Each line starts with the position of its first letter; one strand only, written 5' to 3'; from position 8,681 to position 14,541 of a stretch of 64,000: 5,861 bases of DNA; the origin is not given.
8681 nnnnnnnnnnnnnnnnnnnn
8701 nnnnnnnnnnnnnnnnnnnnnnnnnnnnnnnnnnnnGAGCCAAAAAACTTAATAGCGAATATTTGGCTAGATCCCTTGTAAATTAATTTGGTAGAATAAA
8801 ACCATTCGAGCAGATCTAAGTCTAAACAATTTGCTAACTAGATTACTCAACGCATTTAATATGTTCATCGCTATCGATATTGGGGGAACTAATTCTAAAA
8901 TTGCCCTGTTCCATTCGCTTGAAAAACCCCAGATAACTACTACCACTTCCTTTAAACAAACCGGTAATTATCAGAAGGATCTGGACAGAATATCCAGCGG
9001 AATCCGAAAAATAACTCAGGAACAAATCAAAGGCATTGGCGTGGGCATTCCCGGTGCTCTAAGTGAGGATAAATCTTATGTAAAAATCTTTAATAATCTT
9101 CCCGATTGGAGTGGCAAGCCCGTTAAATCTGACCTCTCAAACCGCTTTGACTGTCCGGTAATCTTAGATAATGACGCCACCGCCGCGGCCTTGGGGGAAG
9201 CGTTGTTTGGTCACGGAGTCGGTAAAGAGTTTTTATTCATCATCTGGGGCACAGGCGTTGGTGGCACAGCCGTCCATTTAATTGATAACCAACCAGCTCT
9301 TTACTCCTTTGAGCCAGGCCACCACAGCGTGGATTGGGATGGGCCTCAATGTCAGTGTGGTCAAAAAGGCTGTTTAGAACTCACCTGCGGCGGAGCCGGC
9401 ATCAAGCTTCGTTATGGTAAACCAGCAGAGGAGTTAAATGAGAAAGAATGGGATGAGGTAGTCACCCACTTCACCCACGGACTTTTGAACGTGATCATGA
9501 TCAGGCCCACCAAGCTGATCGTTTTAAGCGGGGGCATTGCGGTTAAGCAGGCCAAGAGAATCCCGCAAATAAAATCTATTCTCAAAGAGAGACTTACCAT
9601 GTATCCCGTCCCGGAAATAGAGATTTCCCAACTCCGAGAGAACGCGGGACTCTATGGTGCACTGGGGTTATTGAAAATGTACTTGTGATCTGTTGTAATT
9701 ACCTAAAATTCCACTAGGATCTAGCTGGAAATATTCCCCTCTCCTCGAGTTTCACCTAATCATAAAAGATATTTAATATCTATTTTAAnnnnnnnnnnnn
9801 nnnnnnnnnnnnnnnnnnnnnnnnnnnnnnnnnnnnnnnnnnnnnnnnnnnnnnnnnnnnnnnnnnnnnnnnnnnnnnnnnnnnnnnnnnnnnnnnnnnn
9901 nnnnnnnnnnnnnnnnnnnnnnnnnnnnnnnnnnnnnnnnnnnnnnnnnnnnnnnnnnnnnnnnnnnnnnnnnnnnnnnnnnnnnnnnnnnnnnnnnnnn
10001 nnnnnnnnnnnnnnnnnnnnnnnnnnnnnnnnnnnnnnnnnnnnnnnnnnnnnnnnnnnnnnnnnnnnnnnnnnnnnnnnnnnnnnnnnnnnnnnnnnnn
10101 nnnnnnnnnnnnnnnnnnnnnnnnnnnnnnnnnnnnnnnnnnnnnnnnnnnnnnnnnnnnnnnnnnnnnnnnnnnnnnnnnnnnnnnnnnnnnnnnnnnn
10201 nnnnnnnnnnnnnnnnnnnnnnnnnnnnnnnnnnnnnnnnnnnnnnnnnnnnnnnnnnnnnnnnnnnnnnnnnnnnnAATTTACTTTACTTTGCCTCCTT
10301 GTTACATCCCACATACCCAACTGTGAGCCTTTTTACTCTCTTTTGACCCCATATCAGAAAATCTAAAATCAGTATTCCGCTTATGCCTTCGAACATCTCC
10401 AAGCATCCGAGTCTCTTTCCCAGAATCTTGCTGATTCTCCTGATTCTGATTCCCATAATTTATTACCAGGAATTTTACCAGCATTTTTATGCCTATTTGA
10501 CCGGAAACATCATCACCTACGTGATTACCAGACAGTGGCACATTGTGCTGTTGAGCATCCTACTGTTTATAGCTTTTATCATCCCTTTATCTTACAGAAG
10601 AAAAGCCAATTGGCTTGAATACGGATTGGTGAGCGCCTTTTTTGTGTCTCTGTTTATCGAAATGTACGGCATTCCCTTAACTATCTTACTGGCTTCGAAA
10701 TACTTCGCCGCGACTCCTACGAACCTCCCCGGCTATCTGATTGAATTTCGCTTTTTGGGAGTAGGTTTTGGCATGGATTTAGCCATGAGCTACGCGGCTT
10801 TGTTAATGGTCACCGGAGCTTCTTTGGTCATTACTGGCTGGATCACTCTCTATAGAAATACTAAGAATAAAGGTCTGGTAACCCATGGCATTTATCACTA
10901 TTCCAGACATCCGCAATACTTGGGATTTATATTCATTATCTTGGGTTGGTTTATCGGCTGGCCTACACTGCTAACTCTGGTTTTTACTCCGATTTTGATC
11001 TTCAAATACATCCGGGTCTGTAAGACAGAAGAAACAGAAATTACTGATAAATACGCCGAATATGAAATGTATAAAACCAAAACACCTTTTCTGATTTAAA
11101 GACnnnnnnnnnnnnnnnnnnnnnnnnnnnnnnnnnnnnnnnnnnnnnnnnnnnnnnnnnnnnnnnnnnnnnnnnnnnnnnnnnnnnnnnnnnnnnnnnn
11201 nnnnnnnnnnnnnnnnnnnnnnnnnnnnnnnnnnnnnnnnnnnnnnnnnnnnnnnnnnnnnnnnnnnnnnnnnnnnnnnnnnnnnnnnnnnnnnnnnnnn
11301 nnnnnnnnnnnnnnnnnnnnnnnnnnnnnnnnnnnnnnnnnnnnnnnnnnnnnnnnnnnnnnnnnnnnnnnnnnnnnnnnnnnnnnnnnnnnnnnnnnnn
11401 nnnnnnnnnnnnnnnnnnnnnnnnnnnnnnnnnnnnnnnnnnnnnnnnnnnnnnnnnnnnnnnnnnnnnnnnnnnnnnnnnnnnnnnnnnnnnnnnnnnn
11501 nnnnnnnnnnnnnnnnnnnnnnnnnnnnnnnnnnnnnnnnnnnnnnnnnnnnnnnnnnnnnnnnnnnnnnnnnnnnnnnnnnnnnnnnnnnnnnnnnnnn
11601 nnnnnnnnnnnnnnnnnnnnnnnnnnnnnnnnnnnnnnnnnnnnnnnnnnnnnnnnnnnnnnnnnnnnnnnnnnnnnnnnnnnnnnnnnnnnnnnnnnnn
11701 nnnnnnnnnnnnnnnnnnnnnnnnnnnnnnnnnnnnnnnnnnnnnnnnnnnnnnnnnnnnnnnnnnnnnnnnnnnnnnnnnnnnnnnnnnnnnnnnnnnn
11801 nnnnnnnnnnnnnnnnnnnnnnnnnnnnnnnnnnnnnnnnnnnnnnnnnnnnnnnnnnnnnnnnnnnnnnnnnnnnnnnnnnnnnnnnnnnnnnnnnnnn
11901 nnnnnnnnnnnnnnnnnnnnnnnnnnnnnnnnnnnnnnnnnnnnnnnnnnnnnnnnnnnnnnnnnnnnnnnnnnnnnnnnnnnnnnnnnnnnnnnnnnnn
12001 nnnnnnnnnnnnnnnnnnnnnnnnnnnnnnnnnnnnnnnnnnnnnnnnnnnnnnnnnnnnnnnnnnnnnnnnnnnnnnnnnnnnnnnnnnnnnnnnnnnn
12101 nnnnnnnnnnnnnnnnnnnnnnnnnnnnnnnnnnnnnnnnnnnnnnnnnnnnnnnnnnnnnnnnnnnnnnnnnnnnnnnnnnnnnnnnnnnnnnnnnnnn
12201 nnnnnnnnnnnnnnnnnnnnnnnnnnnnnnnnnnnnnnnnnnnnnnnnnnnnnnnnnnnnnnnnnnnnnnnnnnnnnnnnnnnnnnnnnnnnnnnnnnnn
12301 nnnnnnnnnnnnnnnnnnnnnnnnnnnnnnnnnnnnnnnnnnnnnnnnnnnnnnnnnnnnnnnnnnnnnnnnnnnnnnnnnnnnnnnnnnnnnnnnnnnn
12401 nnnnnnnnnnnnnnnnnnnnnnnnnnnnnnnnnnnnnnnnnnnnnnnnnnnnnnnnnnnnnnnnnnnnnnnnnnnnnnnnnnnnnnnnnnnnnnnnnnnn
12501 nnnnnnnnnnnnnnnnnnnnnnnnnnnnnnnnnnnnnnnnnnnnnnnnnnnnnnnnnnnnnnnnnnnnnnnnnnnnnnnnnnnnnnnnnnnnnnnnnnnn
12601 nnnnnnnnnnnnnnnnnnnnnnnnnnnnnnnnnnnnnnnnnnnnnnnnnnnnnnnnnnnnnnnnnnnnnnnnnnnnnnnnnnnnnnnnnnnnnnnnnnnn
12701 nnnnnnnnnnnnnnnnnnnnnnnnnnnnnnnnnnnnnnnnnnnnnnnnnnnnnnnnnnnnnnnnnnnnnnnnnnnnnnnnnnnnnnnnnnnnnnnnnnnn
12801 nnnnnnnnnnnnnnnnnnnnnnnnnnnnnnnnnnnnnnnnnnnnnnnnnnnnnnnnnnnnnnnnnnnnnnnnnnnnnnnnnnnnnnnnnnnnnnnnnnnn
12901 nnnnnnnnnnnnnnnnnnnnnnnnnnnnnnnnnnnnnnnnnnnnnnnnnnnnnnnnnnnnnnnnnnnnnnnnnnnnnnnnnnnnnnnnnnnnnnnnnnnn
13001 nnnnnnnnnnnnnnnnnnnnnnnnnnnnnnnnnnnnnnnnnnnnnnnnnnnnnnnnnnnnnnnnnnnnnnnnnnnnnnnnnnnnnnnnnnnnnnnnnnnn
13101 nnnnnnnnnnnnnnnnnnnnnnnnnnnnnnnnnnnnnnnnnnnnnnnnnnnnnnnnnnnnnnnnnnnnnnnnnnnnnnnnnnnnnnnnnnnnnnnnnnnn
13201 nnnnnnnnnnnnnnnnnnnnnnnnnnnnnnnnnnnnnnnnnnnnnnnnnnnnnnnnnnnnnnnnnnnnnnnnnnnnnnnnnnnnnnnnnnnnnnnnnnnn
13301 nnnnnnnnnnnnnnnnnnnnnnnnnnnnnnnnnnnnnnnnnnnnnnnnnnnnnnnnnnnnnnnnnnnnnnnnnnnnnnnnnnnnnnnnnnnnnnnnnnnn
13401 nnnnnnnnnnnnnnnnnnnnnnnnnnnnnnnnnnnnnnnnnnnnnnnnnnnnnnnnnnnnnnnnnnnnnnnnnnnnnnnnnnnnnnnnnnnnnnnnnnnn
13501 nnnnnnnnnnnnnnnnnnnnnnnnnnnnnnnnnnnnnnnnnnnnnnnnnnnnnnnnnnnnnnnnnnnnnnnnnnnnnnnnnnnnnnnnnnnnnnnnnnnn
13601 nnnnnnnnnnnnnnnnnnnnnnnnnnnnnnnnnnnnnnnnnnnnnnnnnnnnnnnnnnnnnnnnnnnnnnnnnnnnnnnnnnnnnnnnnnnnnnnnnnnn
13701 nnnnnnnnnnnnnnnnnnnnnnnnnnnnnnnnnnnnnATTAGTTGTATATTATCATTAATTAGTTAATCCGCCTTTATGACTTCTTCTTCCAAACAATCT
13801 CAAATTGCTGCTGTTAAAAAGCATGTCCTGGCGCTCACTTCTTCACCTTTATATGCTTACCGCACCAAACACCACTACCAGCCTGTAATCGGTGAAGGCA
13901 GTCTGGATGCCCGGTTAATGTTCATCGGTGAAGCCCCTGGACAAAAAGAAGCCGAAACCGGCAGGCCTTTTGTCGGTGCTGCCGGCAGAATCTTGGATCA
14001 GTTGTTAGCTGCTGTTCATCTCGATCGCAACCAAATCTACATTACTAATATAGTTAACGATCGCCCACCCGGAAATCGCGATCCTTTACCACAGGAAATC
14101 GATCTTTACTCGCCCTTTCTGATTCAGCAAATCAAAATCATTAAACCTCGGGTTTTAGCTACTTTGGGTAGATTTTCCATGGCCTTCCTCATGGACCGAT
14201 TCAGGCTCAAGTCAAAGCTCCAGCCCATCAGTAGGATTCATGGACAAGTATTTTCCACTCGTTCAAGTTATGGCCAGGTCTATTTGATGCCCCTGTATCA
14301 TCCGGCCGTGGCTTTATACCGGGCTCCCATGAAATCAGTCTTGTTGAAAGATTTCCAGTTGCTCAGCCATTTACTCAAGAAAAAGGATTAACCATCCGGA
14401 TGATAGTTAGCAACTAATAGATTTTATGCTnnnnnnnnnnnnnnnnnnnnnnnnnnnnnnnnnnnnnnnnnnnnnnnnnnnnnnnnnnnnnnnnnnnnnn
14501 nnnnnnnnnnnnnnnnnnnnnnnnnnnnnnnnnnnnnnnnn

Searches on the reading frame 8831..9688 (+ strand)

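Call 78: search_protein_families(library=pfam, proteins=[window:8831-9688:+], max_evalue=0.00001)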
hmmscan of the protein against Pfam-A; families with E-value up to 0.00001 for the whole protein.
window:8831-9688:+ (285 aa): 1 family
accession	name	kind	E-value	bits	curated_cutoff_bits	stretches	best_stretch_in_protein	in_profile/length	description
PF00480.26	ROK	-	1.3e-37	130.4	22.9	1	13-282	2-292/294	ROK family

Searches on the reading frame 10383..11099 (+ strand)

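Call 78: search_protein_families(library=pfam, proteins=[window:10383-11099:+], max_evalue=0.00001)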
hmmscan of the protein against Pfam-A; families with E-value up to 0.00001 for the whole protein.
window:10383-11099:+ (238 aa): 3 families
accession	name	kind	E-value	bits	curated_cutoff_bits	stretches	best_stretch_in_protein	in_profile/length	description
PF04191.18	PEMT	-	5e-09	37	25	1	139-225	15-103/105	Phospholipid methyltransferase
PF04140.19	ICMT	-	3.8e-07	30.9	24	1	155-219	25-92/95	Isoprenylcysteine carboxyl methyltransferase (ICMT) family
PF06966.17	DUF1295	-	6e-06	26.4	20.4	1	159-234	148-235/235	Protein of unknown function (DUF1295)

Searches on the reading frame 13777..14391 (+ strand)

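Call 96: search_protein_families(library=pfam, proteins=[window:13777-14391:+], max_evalue=0.01)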
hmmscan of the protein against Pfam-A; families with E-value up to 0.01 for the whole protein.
window:13777-14391:+ (204 aa): 1 family
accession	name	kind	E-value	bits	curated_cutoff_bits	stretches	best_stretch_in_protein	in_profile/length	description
PF03167.25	UDG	-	3.8e-31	108.5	24.3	1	39-187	2-129/141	Uracil DNA glycosylase superfamily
